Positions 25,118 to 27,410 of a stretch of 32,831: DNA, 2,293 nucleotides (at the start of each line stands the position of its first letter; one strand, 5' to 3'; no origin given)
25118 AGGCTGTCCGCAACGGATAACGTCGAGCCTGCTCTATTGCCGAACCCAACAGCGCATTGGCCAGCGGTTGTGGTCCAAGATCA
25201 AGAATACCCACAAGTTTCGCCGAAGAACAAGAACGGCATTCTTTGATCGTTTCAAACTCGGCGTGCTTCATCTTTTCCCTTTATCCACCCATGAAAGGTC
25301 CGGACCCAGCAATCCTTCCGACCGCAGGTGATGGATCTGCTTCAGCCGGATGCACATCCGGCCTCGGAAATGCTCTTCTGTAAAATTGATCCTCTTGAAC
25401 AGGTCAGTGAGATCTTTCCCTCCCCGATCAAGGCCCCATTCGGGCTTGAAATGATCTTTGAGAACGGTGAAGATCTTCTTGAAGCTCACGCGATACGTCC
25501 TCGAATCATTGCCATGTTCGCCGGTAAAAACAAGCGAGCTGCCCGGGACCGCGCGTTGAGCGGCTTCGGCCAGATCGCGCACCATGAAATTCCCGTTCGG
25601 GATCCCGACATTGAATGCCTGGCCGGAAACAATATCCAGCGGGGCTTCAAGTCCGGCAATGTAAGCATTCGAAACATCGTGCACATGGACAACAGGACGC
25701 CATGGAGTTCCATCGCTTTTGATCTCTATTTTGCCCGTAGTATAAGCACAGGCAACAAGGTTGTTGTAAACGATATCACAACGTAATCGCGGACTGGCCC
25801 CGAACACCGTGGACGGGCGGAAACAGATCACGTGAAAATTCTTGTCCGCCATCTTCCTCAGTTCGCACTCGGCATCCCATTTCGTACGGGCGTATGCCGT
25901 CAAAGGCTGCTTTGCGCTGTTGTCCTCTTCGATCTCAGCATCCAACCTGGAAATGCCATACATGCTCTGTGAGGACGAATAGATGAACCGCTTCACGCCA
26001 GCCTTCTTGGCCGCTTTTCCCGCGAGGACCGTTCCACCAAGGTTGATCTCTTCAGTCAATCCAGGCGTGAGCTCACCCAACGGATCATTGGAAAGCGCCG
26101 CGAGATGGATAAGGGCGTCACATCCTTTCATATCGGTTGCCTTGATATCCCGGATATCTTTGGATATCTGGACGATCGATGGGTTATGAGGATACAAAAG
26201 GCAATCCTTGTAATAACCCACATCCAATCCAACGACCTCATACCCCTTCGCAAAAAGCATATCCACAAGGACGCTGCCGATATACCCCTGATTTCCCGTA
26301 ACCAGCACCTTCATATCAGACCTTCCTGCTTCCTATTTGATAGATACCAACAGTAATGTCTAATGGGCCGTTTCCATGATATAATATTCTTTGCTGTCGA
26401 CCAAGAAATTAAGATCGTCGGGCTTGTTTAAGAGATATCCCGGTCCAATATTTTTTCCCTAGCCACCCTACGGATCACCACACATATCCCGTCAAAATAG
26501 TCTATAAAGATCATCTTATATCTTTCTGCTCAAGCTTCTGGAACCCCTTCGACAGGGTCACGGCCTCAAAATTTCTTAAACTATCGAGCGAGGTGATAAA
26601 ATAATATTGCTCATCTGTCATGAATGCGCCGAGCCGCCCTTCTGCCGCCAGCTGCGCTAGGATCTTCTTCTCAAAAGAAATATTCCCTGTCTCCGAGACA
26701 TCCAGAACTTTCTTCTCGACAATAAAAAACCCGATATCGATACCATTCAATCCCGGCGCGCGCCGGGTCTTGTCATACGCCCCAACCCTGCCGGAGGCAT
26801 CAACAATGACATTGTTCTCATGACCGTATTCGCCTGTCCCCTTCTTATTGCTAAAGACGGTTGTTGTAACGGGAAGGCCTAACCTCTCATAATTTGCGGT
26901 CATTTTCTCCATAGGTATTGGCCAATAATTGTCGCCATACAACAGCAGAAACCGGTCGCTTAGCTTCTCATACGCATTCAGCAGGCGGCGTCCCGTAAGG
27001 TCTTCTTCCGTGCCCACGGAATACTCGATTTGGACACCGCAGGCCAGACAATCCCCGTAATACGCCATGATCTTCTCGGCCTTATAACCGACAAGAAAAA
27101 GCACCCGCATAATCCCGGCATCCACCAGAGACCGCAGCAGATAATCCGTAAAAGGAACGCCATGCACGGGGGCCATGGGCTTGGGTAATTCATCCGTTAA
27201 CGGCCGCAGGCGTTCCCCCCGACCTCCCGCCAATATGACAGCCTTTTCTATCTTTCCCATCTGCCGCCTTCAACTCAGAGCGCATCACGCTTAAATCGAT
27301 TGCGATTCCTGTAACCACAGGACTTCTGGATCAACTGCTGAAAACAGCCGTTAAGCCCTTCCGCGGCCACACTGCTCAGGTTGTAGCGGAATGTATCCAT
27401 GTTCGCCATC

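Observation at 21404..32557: Lower-GC ~11-kb nucleotide-sugar island encoding a deoxy/branched sugar pathway with four methyltransferase-type enzymes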

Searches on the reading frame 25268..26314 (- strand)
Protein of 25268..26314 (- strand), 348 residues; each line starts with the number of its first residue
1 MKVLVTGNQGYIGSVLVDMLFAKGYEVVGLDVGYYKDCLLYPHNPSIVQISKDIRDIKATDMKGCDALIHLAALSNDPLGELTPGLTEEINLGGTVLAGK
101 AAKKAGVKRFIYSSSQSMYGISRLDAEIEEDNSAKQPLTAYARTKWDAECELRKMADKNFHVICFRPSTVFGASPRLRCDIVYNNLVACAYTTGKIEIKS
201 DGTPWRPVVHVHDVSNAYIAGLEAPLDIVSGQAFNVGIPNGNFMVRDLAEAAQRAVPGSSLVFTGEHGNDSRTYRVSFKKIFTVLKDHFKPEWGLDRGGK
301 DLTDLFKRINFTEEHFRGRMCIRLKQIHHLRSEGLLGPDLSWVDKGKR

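Call 4: search_protein_families(library=pfam, proteins=[window:25268-26314:-], max_evalue=0.01)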
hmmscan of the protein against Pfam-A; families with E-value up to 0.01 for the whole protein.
window:25268-26314:- (348 aa): 8 families
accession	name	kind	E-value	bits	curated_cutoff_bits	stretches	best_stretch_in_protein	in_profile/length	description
PF01370.27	Epimerase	-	4.8e-41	141.2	20.9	1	3-237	1-240/240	NAD dependent epimerase/dehydratase family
PF16363.11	GDP_Man_Dehyd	-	7.6e-16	58.9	27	1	4-224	1-239/332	GDP-mannose 4,6 dehydratase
PF01073.25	3Beta_HSD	-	9.2e-16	58.1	22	1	4-220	1-227/280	3-beta hydroxysteroid dehydrogenase/isomerase family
PF04321.23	RmlD_sub_bind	-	8e-13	48.5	27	1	1-175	1-156/287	RmlD substrate binding domain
PF07993.18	NAD_binding_4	-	7.6e-09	35.5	20.1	1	63-179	87-216/258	Male sterility protein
PF13460.12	NAD_binding_10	-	9.4e-06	26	27.2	1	9-154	3-133/184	NAD(P)H-binding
PF05368.20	NmrA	-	2.5e-05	24.4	27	1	2-121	4-113/298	NmrA-like family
PF02719.21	Polysacc_synt_2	-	0.00024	20.9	20.2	1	3-115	1-128/293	Polysaccharide biosynthesis protein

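Call 5: search_protein_families(library=ncbifam, proteins=[window:25268-26314:-], max_evalue=0.01)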
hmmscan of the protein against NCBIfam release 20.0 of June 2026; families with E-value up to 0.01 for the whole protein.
window:25268-26314:- (348 aa): 26 families (the best 25 are shown)
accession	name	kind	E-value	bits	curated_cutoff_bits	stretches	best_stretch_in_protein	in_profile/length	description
TIGR01179.1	galE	equivalog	1.8e-24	86.2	262.3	1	2-256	1-275/332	UDP-glucose 4-epimerase GalE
TIGR03466.1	HpnA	hypoth_equivalog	5.2e-20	71.6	367.65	1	1-173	1-173/327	hopanoid-associated sugar epimerase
TIGR04180.1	EDH_00030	hypoth_equivalog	8.2e-20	71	475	1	3-251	1-251/297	NAD-dependent 4,6-dehydratase LegB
NF042422.1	oxyalk_red_OleD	equivalog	4.3e-16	59.2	580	1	1-234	1-229/329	2-alkyl-3-oxoalkanoate reductase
NF042423.1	oxyalk_red_Shew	equivalog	2.4e-13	49.9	580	1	2-173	10-177/331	2-alkyl-3-oxoalkanoate reductase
NF007956.0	PRK10675.1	subfamily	8.3e-12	44.9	394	1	1-162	1-172/338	UDP-glucose 4-epimerase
NF011728.1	PRK15181.1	equivalog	7.8e-11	41.6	760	1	3-219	18-246/348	Vi polysaccharide biosynthesis UDP-N-acetylglucosaminuronic acid C-4 epimerase TviC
TIGR02197.1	heptose_epim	equivalog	6.1e-10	38.8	274.6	1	3-242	1-247/316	ADP-glyceromanno-heptose 6-epimerase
NF052578.1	StrlDmthSdmBMthl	equivalog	1.2e-09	38.4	600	1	1-211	1-211/328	sterol demethylase protein SdmB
NF008872.0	PRK11908.1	equivalog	2.7e-09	36.5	294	1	1-253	2-268/349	bifunctional UDP-4-keto-pentose/UDP-xylose synthase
NF043036.1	ErythonDh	equivalog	9.1e-09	34.9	325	1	1-150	1-158/321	D-erythronate dehydrogenase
TIGR01746.1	Thioester-redct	subfamily_domain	9.5e-09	34.9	213.35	1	65-237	89-262/371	thioester reductase domain-containing protein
NF050030.1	thlkprotThyD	equivalog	5e-08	32.5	400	1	1-225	1-223/305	thylakoid membrane protein ThyD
NF004520.0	PRK05865.1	equivalog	3.7e-07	28.4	1509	1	1-125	1-106/854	sugar epimerase family protein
NF058621.1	DiazavRedAvaA7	equivalog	4e-07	30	400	1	1-225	1-222/304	3-diazoavenalumate denitrifying reductase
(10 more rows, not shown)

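Call 15: search_solved_structures(query=window:25268-26314:-, max_evalue=1e-8)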
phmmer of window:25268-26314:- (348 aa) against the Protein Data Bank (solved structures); distinct sequences matched with E-value up to 1e-8: 34.
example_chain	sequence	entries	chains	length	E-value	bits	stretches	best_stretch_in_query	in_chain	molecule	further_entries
6vo6_A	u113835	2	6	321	4.3e-35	124.6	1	2-310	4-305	Putative sugar-nucleotide epimerase/dehydratease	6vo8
6wjb_A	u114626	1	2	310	5.6e-22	81.4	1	2-261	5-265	NAD-dependent epimerase/dehydratase family protein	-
6wj9_A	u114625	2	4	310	5.2e-21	78.2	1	2-261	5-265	NAD-dependent epimerase/dehydratase family protein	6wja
8rdg_A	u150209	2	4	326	1.2e-20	77.1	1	1-226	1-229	SDR family NAD(P)-dependent oxidoreductase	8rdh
8rdi_A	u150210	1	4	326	4.3e-20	75.2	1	1-226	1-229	SDR family NAD(P)-dependent oxidoreductase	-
7ys8_A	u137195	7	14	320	2.2e-15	59.7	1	1-258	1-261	UDP-glucose 4-epimerase | UDP-glucose 4-epimerase along with EC 5.1.3.2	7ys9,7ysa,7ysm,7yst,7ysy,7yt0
3icp_A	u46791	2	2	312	4.2e-15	58.8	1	1-224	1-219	NAD-dependent epimerase/dehydratase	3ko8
6kv9_A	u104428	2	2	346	1e-14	57.6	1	3-220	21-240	MoeE5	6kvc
10ke_A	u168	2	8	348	1.3e-14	57.2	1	2-261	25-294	Capsular polysaccharide biosynthesis protein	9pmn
6zl6_A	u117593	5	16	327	2.7e-14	56.2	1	1-239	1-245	Epimerase domain-containing protein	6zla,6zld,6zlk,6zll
3aw9_A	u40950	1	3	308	3.7e-14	55.7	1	1-224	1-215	NAD-dependent epimerase/dehydratase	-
6zlj_A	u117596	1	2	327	9.8e-14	54.3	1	1-239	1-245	Epimerase domain-containing protein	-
8wxk_A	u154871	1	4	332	2.8e-12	49.6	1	3-254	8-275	UDP-glucose 4-epimerase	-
3ruc_A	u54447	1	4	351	3.2e-12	49.4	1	4-221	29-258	WbgU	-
3ru7_A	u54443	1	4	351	3.2e-12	49.3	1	4-221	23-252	WbgU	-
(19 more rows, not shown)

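Call 48: search_solved_structures(query=window:25268-26314:-, max_evalue=1e-20, show_alignments=2)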
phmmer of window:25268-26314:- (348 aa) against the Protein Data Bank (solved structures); distinct sequences matched with E-value up to 1e-20: 3.
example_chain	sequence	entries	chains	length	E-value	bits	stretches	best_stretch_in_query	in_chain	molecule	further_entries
6vo6_A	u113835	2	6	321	4.3e-35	124.6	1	2-310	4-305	Putative sugar-nucleotide epimerase/dehydratease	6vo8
6wjb_A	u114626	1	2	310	5.6e-22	81.4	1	2-261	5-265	NAD-dependent epimerase/dehydratase family protein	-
6wj9_A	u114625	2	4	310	5.2e-21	78.2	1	2-261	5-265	NAD-dependent epimerase/dehydratase family protein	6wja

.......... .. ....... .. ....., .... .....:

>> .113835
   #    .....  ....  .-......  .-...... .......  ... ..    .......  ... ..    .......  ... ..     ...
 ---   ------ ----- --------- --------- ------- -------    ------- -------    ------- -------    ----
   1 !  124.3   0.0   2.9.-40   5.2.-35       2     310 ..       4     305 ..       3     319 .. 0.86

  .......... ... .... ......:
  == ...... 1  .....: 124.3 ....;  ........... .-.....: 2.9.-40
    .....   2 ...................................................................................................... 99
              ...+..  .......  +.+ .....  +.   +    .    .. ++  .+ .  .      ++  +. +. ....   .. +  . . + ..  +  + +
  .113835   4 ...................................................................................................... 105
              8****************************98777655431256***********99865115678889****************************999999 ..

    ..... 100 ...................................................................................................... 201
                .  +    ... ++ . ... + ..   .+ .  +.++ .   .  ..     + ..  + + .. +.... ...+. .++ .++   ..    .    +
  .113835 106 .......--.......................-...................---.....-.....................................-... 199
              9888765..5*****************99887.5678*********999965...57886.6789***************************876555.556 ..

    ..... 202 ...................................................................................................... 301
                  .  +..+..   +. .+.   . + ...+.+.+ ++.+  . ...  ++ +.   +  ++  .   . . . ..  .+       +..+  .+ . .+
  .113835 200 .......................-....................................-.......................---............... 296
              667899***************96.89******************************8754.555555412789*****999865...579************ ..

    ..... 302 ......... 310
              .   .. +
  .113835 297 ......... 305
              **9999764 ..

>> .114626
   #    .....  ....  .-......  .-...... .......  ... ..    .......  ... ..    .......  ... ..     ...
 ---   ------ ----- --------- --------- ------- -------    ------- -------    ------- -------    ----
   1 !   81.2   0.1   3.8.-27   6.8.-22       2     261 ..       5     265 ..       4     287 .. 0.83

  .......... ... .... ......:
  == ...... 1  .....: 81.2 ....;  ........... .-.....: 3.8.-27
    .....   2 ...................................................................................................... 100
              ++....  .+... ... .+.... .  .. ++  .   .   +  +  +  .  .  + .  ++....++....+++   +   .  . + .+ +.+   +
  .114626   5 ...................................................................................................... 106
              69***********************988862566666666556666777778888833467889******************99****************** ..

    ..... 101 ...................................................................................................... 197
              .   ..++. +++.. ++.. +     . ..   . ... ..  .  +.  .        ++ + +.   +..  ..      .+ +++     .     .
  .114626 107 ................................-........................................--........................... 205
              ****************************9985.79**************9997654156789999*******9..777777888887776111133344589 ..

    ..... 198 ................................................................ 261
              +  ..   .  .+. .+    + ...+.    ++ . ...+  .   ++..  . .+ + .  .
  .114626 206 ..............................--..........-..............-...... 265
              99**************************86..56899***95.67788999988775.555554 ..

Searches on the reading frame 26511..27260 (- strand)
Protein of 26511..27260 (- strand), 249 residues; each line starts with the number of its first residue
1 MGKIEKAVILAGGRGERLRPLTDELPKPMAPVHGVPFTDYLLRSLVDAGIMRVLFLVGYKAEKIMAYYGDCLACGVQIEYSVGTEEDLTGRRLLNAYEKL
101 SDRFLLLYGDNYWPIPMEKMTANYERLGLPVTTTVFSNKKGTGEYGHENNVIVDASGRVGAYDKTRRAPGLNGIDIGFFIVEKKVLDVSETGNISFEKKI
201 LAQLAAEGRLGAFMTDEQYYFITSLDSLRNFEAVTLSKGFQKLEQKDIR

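Call 4: search_protein_families(library=pfam, proteins=[window:26511-27260:-], max_evalue=0.01)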
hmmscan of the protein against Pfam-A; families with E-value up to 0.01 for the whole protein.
window:26511-27260:- (249 aa): 2 families
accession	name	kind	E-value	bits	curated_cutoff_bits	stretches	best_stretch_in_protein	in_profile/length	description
PF00483.29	NTP_transferase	-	4.2e-16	59.7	21.2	1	6-188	1-187/245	Nucleotidyl transferase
PF12804.13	NTP_transf_3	-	1.5e-07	32.1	27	1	7-69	1-56/160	MobA-like NTP transferase domain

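Call 5: search_protein_families(library=ncbifam, proteins=[window:26511-27260:-], max_evalue=0.01)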
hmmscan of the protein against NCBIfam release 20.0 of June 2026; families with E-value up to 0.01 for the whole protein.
window:26511-27260:- (249 aa): 30 families (the best 25 are shown)
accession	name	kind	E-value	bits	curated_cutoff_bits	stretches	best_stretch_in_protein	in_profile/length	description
NF052502.1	man1P_GTase_Rv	exception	2.2e-31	109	440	1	6-220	2-214/352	mannose-1-phosphate guanylyltransferase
TIGR03992.1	Arch_glmU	subfamily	3.9e-27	95.1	292.1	1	6-195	2-182/393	bifunctional sugar-1-phosphate nucleotidylyltransferase/acetyltransferase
NF041313.1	UDPGP_AglF_Halo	equivalog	2.2e-23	83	400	1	6-185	2-178/234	UTP--glucose-1-phosphate uridylyltransferase AglF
NF049965.1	GlMnHpPGnyltfHddC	equivalog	8.7e-23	81.1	300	1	6-198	2-185/221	D-glycero-D-manno-heptose 1-phosphate guanosyltransferase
NF045761.1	NAMPUrTaseMurU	equivalog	1.3e-22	80.7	250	1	6-122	2-119/226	N-acetylmuramate alpha-1-phosphate uridylyltransferase MurU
TIGR02623.1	G1P_cyt_trans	equivalog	5.3e-17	62.1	300.25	2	86-230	103-237/255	glucose-1-phosphate cytidylyltransferase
TIGR01208.1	rmlA_long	equivalog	1.9e-15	56.6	320.25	1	6-126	1-123/353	glucose-1-phosphate thymidylyltransferase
NF045697.1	MurNAcPUrMurU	equivalog_domain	1.2e-11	44.4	370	1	8-222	1-215/229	N-acetylmuramate alpha-1-phosphate uridylyltransferase MurU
NF041173.1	Sug_nt_acttase_Thmprot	equivalog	3.4e-10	39.5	600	1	6-114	2-109/405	bifunctional sugar-1-phosphate nucleotidylyltransferase/acetyltransferase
NF010935.0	PRK14355.1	equivalog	5.7e-10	38.4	718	1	6-186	5-183/459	bifunctional UDP-N-acetylglucosamine diphosphorylase/glucosamine-1-phosphate N-acetyltransferase GlmU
NF002023.0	PRK00844.1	subfamily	8.2e-10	38.1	458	1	7-65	9-68/408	glucose-1-phosphate adenylyltransferase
TIGR01207.1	rmlA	equivalog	1.6e-09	37.3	360.65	1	6-112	1-109/286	glucose-1-phosphate thymidylyltransferase RfbA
TIGR01099.1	galU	equivalog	9.6e-09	35.2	326.8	1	4-73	1-70/261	UTP--glucose-1-phosphate uridylyltransferase GalU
NF001947.0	PRK00725.1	subfamily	5.4e-08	32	470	1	7-65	19-78/426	glucose-1-phosphate adenylyltransferase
TIGR02091.1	glgC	equivalog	9.6e-08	31.5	424.9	1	7-68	3-65/364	glucose-1-phosphate adenylyltransferase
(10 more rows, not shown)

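Call 12: search_solved_structures(query=window:26511-27260:-, max_evalue=0.00001)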
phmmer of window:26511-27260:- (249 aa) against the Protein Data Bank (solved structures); distinct sequences matched with E-value up to 0.00001: 35.
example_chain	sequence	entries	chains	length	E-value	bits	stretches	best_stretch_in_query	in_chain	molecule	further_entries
4y7t_A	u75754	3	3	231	5.6e-17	65.3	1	6-153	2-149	Nucleotidyl transferase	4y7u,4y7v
6jq8_A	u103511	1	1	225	4.8e-15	59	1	7-220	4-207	Putative 6-deoxy-D-mannoheptose pathway protein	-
5xhw_A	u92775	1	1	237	1.2e-14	57.7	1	6-217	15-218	Putative 6-deoxy-D-mannoheptose pathway protein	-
8x7s_B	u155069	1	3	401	3.2e-14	56.3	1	4-189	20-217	UTP--glucose-1-phosphate uridylyltransferase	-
8hhd_A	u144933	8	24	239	2.2e-13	53.5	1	6-114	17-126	Nucleotidyl transferase | N-acetylmuramate alpha-1-phosphate uridylyltransferase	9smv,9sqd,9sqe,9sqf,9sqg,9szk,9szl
7whr_B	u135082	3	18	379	2.8e-13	53.2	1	5-215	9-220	Nucleotidyl transferase family protein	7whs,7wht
1tzf_A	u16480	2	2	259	3.6e-12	49.6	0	5-71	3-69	Glucose-1-phosphate cytidylyltransferase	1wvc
7x8j_A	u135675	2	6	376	1.2e-11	47.8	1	6-212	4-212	Mannose-1-phosphate guanylyltransferase 1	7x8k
8yre_D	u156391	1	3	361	1.4e-11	47.6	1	6-212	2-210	Mannose-1-phosphate guanylyltransferase 1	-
7d72_K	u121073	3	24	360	3.9e-11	46.2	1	6-213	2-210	Mannose-1-phosphate guanyltransferase beta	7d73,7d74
1jyk_A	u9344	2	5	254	4.7e-09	39.4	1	6-64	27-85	CTP:phosphocholine Cytidylyltransferase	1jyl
6n0u_A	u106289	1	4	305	5.4e-09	39.2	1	5-113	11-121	Glucose-1-phosphate thymidylyltransferase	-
5ids_A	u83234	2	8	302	5.1e-08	36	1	6-191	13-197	Glucose-1-phosphate thymidylyltransferase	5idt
3pkp_A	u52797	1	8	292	5.5e-08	35.9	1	3-113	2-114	Glucose-1-phosphate thymidylyltransferase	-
1mp3_A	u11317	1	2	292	5.5e-08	35.9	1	3-113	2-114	GLUCOSE-1-PHOSPHATE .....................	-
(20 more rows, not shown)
